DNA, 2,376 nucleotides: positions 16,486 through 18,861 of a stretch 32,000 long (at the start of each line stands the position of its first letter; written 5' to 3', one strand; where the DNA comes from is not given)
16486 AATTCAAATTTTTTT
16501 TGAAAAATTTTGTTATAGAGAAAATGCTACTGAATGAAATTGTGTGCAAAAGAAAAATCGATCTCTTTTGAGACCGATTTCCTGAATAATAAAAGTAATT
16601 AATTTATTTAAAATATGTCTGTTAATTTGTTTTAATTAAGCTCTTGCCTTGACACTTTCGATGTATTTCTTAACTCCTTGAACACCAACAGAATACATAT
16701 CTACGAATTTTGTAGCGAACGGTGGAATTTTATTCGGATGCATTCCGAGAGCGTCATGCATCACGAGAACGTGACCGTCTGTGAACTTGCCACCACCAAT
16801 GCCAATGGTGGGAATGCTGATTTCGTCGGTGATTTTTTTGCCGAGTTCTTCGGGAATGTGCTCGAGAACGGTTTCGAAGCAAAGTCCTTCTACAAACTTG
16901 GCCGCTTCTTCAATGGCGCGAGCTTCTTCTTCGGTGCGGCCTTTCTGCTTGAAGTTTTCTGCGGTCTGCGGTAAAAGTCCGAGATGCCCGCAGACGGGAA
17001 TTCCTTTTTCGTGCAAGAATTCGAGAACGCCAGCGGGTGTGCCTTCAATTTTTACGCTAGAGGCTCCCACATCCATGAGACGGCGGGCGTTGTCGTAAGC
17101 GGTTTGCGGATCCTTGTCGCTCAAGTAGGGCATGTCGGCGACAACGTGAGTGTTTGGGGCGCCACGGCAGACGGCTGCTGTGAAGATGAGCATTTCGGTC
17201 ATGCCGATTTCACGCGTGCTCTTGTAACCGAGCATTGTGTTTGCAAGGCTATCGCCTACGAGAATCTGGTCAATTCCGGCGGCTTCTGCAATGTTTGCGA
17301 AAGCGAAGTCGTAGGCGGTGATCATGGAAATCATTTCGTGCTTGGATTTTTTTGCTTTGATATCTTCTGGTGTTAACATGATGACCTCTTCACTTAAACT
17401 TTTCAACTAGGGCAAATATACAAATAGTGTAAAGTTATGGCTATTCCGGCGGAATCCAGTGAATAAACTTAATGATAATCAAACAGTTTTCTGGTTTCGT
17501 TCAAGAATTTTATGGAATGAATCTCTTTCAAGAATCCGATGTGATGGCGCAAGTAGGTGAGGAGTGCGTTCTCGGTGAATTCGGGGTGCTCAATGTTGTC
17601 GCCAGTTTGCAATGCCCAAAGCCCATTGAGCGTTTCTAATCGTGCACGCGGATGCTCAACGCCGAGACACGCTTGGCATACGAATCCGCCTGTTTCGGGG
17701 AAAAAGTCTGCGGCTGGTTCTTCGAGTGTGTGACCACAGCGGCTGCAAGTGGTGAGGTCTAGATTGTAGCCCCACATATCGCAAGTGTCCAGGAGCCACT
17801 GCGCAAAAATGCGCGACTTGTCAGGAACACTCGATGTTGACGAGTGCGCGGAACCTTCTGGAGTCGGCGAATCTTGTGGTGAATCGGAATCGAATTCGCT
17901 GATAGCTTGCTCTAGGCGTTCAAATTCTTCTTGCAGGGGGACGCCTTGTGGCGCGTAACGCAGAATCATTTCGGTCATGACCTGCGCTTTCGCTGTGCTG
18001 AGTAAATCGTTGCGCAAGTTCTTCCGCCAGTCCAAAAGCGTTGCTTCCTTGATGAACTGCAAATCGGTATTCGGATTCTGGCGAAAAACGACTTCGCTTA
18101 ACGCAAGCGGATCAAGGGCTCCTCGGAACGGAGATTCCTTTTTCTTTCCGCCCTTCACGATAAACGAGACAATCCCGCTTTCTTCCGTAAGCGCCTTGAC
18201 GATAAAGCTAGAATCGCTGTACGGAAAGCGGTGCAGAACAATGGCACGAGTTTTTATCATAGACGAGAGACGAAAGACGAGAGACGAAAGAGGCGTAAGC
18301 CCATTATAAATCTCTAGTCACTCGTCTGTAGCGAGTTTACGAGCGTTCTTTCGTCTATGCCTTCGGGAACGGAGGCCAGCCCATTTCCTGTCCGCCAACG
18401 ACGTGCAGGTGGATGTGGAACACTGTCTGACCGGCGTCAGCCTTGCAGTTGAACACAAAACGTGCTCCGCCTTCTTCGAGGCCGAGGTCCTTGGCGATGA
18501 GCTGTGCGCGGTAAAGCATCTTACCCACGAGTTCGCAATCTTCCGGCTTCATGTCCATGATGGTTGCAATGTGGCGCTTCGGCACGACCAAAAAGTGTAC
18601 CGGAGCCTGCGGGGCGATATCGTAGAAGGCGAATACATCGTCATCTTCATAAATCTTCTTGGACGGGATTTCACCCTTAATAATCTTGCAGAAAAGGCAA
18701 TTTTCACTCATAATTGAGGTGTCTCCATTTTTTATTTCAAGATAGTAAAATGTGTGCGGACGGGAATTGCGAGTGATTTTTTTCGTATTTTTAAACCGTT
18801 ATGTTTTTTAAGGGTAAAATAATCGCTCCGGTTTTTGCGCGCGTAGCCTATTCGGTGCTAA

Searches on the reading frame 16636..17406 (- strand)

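Call 13: search_protein_families(library=pfam, proteins=[window:16636-17406:-], max_evalue=0.001)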
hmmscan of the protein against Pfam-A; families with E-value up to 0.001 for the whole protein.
window:16636-17406:- (256 aa): 2 families
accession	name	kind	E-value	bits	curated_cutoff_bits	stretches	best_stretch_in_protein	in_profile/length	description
PF02548.21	Pantoate_transf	-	6.3e-80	268.8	28.7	1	12-255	3-254/259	Ketopantoate hydroxymethyltransferase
PF13714.12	PEP_mutase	-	8.3e-08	32.5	31.5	1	20-123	5-107/240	Phosphoenolpyruvate phosphomutase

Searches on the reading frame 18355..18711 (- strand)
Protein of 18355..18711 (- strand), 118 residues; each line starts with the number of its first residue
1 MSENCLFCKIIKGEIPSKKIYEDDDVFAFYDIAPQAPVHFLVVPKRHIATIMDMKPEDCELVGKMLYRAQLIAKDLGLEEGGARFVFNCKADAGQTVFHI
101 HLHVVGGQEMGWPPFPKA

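Call 76: search_protein_families(library=pfam, proteins=[window:18355-18711:-], max_evalue=0.001)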
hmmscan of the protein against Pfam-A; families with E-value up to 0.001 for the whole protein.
window:18355-18711:- (118 aa): 2 families
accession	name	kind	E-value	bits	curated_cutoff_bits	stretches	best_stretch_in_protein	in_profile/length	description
PF01230.28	HIT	-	3.6e-28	98.5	21.5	1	12-109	1-97/98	HIT domain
PF11969.13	DcpS_C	-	2.6e-26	92.8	24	1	4-106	1-101/114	Scavenger mRNA decapping enzyme C-term binding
